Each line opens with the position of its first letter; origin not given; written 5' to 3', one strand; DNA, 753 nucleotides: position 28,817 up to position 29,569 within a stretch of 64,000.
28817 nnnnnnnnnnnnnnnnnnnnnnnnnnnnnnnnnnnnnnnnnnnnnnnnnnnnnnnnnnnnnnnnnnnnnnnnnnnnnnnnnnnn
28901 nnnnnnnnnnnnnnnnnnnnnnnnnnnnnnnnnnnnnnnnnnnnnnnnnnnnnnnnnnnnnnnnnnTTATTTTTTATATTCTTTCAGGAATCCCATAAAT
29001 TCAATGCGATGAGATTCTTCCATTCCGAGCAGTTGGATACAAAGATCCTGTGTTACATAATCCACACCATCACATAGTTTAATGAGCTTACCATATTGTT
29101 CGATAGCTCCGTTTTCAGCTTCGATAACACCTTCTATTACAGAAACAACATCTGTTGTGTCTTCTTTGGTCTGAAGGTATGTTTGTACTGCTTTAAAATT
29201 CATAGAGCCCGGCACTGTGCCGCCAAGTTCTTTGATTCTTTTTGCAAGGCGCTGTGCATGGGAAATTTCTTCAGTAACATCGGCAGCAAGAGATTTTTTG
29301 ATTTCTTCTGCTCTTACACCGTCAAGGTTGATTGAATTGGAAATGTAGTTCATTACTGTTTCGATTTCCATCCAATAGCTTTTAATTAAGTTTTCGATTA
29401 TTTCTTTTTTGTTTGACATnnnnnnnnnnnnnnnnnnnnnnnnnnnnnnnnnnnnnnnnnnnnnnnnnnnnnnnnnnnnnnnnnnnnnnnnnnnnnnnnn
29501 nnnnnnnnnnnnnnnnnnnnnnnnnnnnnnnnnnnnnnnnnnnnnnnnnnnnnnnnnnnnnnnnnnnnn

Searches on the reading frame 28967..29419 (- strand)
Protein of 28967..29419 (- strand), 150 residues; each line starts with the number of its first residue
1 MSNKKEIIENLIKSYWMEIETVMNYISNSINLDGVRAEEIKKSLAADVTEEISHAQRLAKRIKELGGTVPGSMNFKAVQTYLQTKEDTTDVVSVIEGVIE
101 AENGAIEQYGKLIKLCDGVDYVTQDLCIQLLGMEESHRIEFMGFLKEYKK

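Call 41: search_protein_families(library=pfam, proteins=[window:28967-29419:-], max_evalue=0.001)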
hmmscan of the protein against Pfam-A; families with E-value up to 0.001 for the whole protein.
window:28967-29419:- (150 aa): 3 families
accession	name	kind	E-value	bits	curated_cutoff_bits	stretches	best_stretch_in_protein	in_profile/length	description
PF00210.30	Ferritin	-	4.5e-17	62.7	24.5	1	16-147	9-138/142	Ferritin-like domain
PF02915.23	Rubrerythrin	-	3.5e-06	27.9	22.8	1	9-141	1-133/137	Rubrerythrin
PF09537.16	DUF2383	-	0.00016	22.3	30.8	1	35-114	27-110/111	Domain of unknown function (DUF2383)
